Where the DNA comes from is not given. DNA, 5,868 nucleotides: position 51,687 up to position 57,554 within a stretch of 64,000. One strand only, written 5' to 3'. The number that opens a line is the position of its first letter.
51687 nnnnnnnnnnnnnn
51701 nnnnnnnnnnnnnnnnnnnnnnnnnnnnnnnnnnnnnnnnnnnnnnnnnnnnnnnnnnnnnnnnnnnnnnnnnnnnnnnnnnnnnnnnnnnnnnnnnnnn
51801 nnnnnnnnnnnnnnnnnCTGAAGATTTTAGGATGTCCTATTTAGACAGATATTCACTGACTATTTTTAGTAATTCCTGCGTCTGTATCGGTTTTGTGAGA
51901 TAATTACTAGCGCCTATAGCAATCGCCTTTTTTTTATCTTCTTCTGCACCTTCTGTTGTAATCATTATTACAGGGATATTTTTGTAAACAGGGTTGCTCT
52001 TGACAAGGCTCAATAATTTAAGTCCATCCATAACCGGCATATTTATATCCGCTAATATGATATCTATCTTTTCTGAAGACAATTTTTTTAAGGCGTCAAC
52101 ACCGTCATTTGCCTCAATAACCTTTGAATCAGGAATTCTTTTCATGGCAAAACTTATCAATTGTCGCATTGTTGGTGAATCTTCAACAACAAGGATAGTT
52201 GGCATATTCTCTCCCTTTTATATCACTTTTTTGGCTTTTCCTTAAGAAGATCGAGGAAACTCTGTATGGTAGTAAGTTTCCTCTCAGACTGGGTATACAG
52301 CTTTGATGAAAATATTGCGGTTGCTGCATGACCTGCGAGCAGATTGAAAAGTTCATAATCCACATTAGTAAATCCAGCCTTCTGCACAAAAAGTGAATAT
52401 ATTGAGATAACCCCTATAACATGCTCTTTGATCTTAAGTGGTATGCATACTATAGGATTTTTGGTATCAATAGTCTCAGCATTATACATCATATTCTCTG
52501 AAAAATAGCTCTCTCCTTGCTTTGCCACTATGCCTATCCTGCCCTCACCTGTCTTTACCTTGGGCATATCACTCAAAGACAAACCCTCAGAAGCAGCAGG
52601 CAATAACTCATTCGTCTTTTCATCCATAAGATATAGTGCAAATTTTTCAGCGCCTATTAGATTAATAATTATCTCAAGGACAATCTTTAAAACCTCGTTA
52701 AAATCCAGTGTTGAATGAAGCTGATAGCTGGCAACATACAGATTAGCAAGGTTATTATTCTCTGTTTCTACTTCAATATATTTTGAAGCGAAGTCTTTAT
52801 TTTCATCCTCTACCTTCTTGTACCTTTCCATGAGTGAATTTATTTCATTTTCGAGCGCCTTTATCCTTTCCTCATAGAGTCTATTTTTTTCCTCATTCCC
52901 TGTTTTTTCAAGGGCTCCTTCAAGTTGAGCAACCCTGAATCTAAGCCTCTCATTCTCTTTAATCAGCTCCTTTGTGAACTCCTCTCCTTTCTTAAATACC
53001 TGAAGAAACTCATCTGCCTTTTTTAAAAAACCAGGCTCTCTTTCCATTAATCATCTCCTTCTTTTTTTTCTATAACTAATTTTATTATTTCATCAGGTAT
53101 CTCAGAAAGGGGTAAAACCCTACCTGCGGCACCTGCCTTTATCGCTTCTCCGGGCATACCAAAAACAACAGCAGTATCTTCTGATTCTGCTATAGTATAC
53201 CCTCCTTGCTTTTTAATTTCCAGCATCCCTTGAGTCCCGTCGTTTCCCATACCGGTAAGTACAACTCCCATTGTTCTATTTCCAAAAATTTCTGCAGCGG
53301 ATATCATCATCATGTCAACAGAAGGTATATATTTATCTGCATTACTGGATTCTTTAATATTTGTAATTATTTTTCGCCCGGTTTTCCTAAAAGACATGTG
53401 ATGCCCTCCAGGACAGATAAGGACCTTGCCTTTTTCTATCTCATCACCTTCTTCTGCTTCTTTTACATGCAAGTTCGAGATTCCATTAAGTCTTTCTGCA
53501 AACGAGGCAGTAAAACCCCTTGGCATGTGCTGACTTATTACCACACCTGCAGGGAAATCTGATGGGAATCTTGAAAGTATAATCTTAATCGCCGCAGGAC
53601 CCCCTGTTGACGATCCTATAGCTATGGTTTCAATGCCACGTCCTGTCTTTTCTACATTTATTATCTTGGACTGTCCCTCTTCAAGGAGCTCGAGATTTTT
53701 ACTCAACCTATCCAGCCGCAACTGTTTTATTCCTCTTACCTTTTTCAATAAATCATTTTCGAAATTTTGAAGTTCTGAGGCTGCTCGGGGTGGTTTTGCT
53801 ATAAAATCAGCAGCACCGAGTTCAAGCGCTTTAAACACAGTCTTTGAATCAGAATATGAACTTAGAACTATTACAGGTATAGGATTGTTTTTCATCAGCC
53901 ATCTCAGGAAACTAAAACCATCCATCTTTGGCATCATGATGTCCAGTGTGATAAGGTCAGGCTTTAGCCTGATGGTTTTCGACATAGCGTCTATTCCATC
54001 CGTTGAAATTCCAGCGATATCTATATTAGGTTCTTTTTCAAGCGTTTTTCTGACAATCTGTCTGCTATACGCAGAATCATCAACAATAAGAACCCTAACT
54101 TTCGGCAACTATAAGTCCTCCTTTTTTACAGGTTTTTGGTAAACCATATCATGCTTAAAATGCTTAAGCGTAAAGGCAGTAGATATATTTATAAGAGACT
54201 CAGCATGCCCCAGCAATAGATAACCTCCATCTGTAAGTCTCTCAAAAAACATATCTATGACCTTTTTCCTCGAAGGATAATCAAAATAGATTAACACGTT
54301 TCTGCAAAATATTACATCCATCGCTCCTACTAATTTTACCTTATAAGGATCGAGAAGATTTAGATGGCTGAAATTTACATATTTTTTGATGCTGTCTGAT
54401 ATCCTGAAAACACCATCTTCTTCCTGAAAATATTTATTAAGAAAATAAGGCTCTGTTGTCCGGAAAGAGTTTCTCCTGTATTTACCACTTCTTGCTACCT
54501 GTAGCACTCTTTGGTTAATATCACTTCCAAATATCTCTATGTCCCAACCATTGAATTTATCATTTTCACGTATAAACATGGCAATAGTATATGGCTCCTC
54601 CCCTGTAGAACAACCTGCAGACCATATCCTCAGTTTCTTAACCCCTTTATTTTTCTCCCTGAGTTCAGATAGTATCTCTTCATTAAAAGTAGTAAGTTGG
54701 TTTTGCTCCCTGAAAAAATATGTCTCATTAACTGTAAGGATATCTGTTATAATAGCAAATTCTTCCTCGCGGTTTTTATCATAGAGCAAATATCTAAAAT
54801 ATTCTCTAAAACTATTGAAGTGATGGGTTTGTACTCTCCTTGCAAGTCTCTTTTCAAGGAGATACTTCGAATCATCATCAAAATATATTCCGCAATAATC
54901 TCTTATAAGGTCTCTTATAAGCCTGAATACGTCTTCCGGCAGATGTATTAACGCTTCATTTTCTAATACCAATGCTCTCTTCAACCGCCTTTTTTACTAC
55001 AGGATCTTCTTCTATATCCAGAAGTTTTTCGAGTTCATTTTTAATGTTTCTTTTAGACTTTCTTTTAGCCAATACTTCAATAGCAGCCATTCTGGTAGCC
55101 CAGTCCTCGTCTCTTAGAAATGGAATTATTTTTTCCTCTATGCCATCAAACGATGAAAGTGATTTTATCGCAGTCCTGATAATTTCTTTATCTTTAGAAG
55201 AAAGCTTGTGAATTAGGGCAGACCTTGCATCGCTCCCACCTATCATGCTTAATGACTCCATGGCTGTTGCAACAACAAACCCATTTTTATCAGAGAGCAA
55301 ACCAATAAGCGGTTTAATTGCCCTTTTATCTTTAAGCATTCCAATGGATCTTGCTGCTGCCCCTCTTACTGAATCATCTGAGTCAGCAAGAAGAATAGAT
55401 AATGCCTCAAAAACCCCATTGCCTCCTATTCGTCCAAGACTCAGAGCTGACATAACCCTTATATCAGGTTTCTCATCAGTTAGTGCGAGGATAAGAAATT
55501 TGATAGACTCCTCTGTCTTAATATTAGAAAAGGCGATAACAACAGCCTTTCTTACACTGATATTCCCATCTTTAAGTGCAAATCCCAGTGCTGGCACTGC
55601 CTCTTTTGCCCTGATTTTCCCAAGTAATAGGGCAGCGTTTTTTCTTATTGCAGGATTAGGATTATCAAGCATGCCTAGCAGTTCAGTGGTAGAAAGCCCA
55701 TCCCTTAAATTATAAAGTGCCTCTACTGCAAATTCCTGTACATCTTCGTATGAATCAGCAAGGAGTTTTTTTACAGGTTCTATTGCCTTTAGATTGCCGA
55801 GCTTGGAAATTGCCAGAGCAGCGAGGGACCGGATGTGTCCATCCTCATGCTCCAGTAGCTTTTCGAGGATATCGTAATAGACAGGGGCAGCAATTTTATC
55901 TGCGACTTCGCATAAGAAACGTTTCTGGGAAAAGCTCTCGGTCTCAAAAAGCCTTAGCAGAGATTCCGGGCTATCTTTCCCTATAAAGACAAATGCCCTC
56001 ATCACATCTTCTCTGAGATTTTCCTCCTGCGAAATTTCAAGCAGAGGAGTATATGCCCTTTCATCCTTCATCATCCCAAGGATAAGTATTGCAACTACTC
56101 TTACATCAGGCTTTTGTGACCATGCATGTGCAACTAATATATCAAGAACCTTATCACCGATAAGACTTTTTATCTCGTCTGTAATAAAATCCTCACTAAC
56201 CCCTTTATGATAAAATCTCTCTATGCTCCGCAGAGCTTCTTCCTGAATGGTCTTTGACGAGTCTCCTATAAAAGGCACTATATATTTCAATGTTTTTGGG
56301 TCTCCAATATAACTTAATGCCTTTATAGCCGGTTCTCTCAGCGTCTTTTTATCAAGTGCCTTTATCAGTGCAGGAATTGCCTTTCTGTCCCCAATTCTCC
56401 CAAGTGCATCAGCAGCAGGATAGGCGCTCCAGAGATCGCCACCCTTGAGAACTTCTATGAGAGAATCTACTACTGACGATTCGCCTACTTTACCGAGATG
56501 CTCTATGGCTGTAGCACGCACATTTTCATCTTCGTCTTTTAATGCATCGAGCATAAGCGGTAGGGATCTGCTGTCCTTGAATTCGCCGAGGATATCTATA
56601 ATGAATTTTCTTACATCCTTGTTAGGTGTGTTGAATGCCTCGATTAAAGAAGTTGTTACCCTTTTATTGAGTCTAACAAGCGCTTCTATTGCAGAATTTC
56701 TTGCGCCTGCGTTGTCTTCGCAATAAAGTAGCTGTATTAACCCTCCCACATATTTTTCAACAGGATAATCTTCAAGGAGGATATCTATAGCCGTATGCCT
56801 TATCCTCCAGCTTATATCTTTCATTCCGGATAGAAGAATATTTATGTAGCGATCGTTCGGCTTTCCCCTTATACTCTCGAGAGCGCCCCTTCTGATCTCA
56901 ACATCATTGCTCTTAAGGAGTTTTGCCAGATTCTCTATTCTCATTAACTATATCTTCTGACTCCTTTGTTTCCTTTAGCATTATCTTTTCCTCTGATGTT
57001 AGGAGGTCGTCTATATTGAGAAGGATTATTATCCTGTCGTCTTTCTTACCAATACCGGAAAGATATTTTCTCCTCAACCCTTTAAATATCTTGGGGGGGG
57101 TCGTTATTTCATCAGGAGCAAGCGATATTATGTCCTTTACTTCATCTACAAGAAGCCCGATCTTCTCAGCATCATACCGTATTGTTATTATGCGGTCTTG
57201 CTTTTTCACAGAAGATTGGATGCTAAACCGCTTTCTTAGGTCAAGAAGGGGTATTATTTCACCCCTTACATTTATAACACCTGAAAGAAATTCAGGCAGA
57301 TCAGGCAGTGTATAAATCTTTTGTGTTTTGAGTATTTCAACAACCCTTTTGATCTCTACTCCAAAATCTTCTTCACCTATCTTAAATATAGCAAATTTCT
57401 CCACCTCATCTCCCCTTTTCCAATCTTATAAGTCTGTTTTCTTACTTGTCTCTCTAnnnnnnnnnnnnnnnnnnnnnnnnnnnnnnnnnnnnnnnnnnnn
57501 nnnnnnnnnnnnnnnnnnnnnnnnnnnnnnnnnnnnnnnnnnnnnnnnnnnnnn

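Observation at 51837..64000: Twelve-kb translationally coupled Che-like operon with non-canonical members; likely an alternative-function chemosensory pathway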

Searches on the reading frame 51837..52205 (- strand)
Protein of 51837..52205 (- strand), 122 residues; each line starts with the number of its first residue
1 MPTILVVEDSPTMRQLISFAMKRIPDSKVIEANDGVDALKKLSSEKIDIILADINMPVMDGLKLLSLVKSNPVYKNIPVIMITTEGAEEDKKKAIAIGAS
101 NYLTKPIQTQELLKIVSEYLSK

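Call 6: search_protein_families(library=pfam, proteins=[window:51837-52205:-], max_evalue=0.01)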
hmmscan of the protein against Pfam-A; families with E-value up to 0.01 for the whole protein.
window:51837-52205:- (122 aa): 1 family
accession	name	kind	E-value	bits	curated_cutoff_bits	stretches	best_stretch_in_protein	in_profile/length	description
PF00072.30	Response_reg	-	6.2e-29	100.9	30.2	1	4-116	1-110/111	Response regulator receiver domain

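Call 22: search_protein_families(library=ncbifam, proteins=[window:51837-52205:-], max_evalue=0.001)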
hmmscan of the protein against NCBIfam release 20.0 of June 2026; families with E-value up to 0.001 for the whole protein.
window:51837-52205:- (122 aa): 100 families (the best 25 are shown)
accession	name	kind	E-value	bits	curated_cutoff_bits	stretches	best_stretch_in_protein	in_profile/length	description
NF007901.0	PRK10610.1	equivalog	2e-24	86.2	189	1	4-112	8-116/129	chemotaxis response regulator CheY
NF008099.0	PRK10841.1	equivalog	5.7e-24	83.9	920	1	3-120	826-940/949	two-component system sensor histidine kinase RcsC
NF007135.0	PRK09581.1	equivalog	3e-23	82.4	474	1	3-114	4-114/457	PleD family two-component system response regulator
TIGR02154.1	PhoB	equivalog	7.9e-23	80.9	296.2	1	3-117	4-117/226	phosphate regulon transcriptional regulator PhoB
NF008318.0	PRK11107.1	equivalog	7.5e-21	73.9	890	1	3-121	669-786/920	two-component sensor histidine kinase BarA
NF041866.1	EpsW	equivalog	6.8e-20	71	200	1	2-120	6-125/131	exopolysaccharide biosynthesis response regulator EpsW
NF001965.0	PRK00742.1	subfamily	7.4e-20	71.4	293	1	4-109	6-111/357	chemotaxis-specific protein-glutamate methyltransferase CheB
NF040534.1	resp_reg_YycF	equivalog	3.2e-19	69.1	340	1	3-117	2-112/231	response regulator YycF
NF041367.1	CheY_Halo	equivalog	4.1e-19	69.1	200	1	4-118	1-112/114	chemotaxis protein CheY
NF007969.0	PRK10693.1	equivalog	1.4e-18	67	329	1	3-114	9-117/337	two-component system response regulator RssB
NF007546.0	PRK10161.1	equivalog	1.5e-18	67.2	471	1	3-114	4-114/229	phosphate response regulator transcription factor PhoB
NF033120.0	vanR_FM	exception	8.3e-18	64.9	460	1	3-117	5-115/231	vancomycin resistance response regulator transcription factor, VanR-F/VanR-M family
NF053854.1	RespRegPhoBBctds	equivalog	1.8e-17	63.4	270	1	4-117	1-112/225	two-component system response regulator PhoB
NF033117.2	vanR_ACDEGLN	exception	5.4e-17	62.1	350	1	4-117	1-110/226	VanR-ABDEGLN family response regulator transcription factor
NF038297.2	hybrid_HK_HrmK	equivalog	9.3e-17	60.9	725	1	3-119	492-607/607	hybrid histidine kinase/response regulator HrmK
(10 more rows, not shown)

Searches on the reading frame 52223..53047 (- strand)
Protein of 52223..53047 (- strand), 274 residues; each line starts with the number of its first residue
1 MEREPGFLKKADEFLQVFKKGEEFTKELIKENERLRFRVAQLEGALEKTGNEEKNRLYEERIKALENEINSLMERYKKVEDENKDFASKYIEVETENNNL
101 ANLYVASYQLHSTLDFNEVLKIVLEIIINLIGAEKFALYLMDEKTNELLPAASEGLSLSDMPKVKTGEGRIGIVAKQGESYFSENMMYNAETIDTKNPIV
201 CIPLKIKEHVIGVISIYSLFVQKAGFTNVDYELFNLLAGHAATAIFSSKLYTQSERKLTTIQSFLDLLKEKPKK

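Call 6: search_protein_families(library=pfam, proteins=[window:52223-53047:-], max_evalue=0.01)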
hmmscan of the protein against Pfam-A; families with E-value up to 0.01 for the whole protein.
window:52223-53047:- (274 aa): 6 families
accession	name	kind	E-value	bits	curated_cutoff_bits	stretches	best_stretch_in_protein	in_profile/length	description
PF13492.12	GAF_3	-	1.2e-15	58.4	27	1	117-245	3-127/129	GAF domain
PF13185.12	GAF_2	-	1.1e-13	52.1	28.6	1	114-245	2-135/136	GAF domain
PF01590.32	GAF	-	9.4e-09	36.3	22.4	1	115-245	1-133/133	GAF domain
PF25014.1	NET2A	-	0.0074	16.6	33.1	0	26-100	156-228/235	NET2A-like domain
PF05667.16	CCDC22_CC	-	0.0097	15.5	39.2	0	15-100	157-252/477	CCDC22 protein coiled-coil region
PF07989.16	Cnn_1N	-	0.01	16.5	28.5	0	22-85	6-68/74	Centrosomin N-terminal motif 1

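Call 22: search_protein_families(library=ncbifam, proteins=[window:52223-53047:-], max_evalue=0.001)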
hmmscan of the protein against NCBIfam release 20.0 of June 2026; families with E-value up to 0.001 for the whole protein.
window:52223-53047:- (274 aa): 3 families
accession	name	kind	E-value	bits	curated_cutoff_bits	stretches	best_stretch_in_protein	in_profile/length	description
TIGR01817.1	nifA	equivalog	2e-05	23.5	528.85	1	98-257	2-168/534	nif-specific transcriptional activator NifA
NF007896.0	PRK10600.1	equivalog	0.00015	20.5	578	1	63-147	214-295/598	nitrate/nitrite two-component system sensor histidine kinase NarX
NF041606.1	dguan_cyc_DgcA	equivalog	0.00072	18.6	370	0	191-258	115-182/340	diguanylate cyclase DgcA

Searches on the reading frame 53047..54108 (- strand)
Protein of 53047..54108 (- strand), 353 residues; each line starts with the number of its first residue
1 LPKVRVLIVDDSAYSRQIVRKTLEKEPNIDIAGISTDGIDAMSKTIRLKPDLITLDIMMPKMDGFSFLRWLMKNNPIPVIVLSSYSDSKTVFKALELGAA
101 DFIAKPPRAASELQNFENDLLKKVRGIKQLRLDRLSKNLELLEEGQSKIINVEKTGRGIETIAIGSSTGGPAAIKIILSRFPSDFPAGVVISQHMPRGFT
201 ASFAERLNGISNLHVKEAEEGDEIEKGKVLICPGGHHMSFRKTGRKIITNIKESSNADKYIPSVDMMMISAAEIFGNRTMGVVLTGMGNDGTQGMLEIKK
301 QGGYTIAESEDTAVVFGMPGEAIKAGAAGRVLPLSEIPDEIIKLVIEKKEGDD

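Call 6: search_protein_families(library=pfam, proteins=[window:53047-54108:-], max_evalue=0.01)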
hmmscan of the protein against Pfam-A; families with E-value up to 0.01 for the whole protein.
window:53047-54108:- (353 aa): 2 families
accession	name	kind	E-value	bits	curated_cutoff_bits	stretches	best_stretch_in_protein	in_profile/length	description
PF01339.22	CheB_methylest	-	3.1e-65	219.6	24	1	162-341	1-174/174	CheB methylesterase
PF00072.30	Response_reg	-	8.6e-24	84.3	30.2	1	6-107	1-101/111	Response regulator receiver domain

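Call 22: search_protein_families(library=ncbifam, proteins=[window:53047-54108:-], max_evalue=0.001)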
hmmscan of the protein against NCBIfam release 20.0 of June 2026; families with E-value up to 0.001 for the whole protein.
window:53047-54108:- (353 aa): 91 families (the best 25 are shown)
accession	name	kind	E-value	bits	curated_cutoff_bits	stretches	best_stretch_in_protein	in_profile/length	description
NF001965.0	PRK00742.1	subfamily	6.8e-115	384.1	293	1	3-346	3-354/357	chemotaxis-specific protein-glutamate methyltransferase CheB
NF009206.0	PRK12555.1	subfamily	4.6e-104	348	342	1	4-346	1-337/340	chemotaxis-specific protein-glutamate methyltransferase CheB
NF045944.1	ResRegRpaBCyano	equivalog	2e-19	69.9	330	1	7-130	1-121/229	response regulator transcription factor RpaB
NF008677.0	PRK11697.1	equivalog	5.2e-18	65.3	246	1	4-115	2-110/238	two-component system response regulator BtsR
TIGR02875.1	spore_0_A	equivalog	1.6e-17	63.6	200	1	3-107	2-109/262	sporulation transcription factor Spo0A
NF040689.1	MtrAB_MtrA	equivalog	1.2e-16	60.7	300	1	6-111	1-104/219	MtrAB system response regulator MtrA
NF041733.1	resp_reg_CseB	equivalog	2.6e-16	59.7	350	1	5-110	2-105/228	two-component system response regulator CseB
NF040534.1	resp_reg_YycF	equivalog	4.8e-16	58.7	340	1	5-110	2-105/231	response regulator YycF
NF007135.0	PRK09581.1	equivalog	6.2e-16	58.3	474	1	5-146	4-136/457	PleD family two-component system response regulator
NF007969.0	PRK10693.1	equivalog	9.9e-16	57.7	329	1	5-144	9-148/337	two-component system response regulator RssB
NF041367.1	CheY_Halo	equivalog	2.2e-15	57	200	1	6-116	1-110/114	chemotaxis protein CheY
NF047465.1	hybrid_HK_LvrA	exception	8.1e-15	53.9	1200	1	4-129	468-592/819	hybrid histidine kinase/response regulator LvrA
NF007820.0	PRK10529.1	equivalog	3.5e-14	52.8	325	1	5-114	3-109/225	two-component system response regulator KdpE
NF033120.0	vanR_FM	exception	5.4e-14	52.4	460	1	1-131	1-128/231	vancomycin resistance response regulator transcription factor, VanR-F/VanR-M family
NF007935.0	PRK10651.1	equivalog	9.1e-14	51.1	250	1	4-105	7-109/216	two-component system response regulator NarL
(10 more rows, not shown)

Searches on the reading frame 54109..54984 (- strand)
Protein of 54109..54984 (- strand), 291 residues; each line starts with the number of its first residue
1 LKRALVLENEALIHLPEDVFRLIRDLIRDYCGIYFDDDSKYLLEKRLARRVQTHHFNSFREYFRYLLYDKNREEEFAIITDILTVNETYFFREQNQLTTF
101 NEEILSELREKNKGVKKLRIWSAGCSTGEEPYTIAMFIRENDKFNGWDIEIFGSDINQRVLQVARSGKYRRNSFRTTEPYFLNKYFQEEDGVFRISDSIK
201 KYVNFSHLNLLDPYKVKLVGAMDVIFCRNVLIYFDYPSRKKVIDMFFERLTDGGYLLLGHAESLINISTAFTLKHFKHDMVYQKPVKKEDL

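Call 6: search_protein_families(library=pfam, proteins=[window:54109-54984:-], max_evalue=0.01)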
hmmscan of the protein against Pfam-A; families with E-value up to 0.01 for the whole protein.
window:54109-54984:- (291 aa): 5 families
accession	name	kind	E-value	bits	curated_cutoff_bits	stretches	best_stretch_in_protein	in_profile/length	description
PF01739.24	CheR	-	7.3e-60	202.2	27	1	86-273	1-188/195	CheR methyltransferase, SAM binding domain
PF03705.20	CheR_N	-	7.4e-14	51.6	27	1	20-69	3-52/53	CheR methyltransferase, all-alpha domain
PF13847.12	Methyltransf_31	-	0.00029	21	27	0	118-262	5-113/145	Methyltransferase domain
PF08242.18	Methyltransf_12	-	0.00084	20.5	30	0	192-256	64-98/98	Methyltransferase domain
PF13489.12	Methyltransf_23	-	0.0014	18.9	27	1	100-258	8-116/164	Methyltransferase domain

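Call 22: search_protein_families(library=ncbifam, proteins=[window:54109-54984:-], max_evalue=0.001)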
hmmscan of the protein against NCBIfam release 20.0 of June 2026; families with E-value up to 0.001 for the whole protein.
window:54109-54984:- (291 aa): 1 family
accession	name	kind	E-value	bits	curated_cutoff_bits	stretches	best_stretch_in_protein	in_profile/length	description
NF007902.0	PRK10611.1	equivalog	2.8e-49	167.9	435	1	14-274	21-276/287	protein-glutamate O-methyltransferase CheR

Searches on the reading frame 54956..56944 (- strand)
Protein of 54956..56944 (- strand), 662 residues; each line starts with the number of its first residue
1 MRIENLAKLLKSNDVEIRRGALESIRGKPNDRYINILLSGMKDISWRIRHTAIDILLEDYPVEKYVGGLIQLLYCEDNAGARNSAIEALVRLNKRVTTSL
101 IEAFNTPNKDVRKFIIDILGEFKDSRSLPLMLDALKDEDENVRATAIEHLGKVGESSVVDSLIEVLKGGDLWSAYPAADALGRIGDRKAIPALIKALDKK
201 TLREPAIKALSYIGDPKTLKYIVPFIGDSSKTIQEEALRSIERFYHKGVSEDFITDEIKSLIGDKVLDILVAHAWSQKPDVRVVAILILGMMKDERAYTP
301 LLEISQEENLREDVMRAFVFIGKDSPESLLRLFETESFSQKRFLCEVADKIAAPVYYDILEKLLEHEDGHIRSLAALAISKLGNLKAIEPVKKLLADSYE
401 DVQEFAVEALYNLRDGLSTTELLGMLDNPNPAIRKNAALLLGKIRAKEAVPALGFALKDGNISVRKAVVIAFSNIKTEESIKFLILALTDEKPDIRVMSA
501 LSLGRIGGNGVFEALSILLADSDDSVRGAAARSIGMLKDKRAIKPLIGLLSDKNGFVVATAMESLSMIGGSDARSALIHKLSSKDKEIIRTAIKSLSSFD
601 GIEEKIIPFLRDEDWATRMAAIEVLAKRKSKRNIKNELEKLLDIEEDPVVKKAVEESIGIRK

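Call 6: search_protein_families(library=pfam, proteins=[window:54956-56944:-], max_evalue=0.01)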
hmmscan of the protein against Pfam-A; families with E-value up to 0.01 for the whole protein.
window:54956-56944:- (662 aa): 14 families
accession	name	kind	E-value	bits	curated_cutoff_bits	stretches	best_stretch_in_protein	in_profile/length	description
PF13646.12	HEAT_2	-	1.8e-90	297.8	27.7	10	99-167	3-72/88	HEAT repeats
PF02985.28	HEAT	-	1e-42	140.5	23.5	1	128-155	2-29/31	HEAT repeat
PF03130.22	HEAT_PBS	-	5.8e-41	134.7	20.9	2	177-198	5-26/27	PBS lyase HEAT-like repeat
PF13513.12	HEAT_EZ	-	1.8e-24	86.1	27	0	421-444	32-55/55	HEAT-like repeat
PF12717.13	Cnd1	-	7.1e-13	49.4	26.4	0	513-573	24-90/162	non-SMC mitotic condensation complex subunit 1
PF01602.26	Adaptin_N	-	1.8e-12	47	37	1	342-413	101-178/524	Adaptin N terminal region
PF00514.29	Arm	-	1.7e-11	44.2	20.6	0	382-413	8-39/41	Armadillo/beta-catenin-like repeat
PF21581.3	SCD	-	2.4e-11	44.2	27.5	0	215-247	28-60/75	Stromalin conservative domain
PF12755.13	Vac14_Fab1_bd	-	7.2e-11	43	22.1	0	509-531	67-89/97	Vacuolar 14 Fab1-binding region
PF24714.1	TOR1L1_N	-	0.00012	22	43.3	0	588-627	198-237/281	TORTIFOLIA1 N-terminal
PF18991.6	DUF5724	-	0.00018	20.1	25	0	25-156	422-554/1214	Family of unknown function (DUF5724)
PF20168.4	PDS5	-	0.00021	19.7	27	0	509-625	320-432/1053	Sister chromatid cohesion protein PDS5 protein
PF14663.11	RasGEF_N_2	-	0.0026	18.5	27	0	129-156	8-35/108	Rapamycin-insensitive companion of mTOR RasGEF_N domain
PF11791.14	Aconitase_B_N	-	0.0079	16.6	25.8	0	177-211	83-117/153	Aconitate B N-terminal domain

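Call 22: search_protein_families(library=ncbifam, proteins=[window:54956-56944:-], max_evalue=0.001)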
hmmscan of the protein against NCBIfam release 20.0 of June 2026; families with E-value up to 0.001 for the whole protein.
window:54956-56944:- (662 aa): 9 families
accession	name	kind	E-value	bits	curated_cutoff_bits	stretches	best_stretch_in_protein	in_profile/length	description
NF045915.1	PhycobilmeDegNblB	equivalog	4.3e-38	131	300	5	4-193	4-197/214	phycobilisome degradation protein NblB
NF058502.1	phyc_lyase_CpcE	equivalog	9.7e-28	97.4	330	2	477-553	33-116/260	C-phycocyanin alpha-cysteine-84 phycocyanobilin lyase subunit CpcE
NF010374.0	PRK13800.1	equivalog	2.7e-26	92.1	1196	3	479-656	622-798/898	fumarate reductase/succinate dehydrogenase flavoprotein subunit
NF058515.1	phyc_lyase_CpcF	equivalog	2.8e-22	79.3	220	2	67-153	33-119/200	C-phycocyanin alpha-cysteine-84 phycocyanobilin lyase subunit CpcF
NF007244.0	PRK09687.1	equivalog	6.4e-22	78.2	275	1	461-598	142-281/285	putative lyase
TIGR02270.1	TIGR02270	subfamily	3.4e-18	65.9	206.8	1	360-501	60-200/410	TIGR02270 family protein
NF058505.1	phyc_lyase_CpeY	equivalog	2.4e-16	59.3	600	1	525-647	67-189/419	C-phycoerythrin alpha-cysteine-82 phycoerythrobilin lyase CpeY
NF045662.1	DVU0298_fam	equivalog_domain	6.8e-15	55.2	75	0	349-398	140-188/213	DVU0298 family protein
NF006501.0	PRK08937.3-1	equivalog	1.3e-08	35.1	310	0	162-219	34-95/191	adenylosuccinate lyase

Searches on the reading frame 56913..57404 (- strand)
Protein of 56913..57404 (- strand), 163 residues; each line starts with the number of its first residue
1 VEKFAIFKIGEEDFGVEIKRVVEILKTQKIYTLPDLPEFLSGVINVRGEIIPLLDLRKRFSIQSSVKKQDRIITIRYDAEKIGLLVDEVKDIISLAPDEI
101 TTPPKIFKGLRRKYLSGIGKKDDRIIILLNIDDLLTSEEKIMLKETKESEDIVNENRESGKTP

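Call 6: search_protein_families(library=pfam, proteins=[window:56913-57404:-], max_evalue=0.01)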
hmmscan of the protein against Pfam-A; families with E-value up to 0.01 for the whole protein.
window:56913-57404:- (163 aa): 1 family
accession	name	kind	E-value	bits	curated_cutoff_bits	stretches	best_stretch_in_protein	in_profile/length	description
PF01584.24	CheW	-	3.8e-35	120.9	23.5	1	4-138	2-137/138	CheW-like domain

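Call 22: search_protein_families(library=ncbifam, proteins=[window:56913-57404:-], max_evalue=0.001)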
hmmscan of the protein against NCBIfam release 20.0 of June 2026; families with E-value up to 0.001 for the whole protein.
window:56913-57404:- (163 aa): 2 families
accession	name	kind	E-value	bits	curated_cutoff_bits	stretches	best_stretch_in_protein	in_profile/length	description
NF007903.0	PRK10612.1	equivalog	4.3e-29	101.4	260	1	3-145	18-161/167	chemotaxis protein CheW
NF041336.1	CheA_Halo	equivalog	4.1e-06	25.7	950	1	6-91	546-627/666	chemotaxis protein CheA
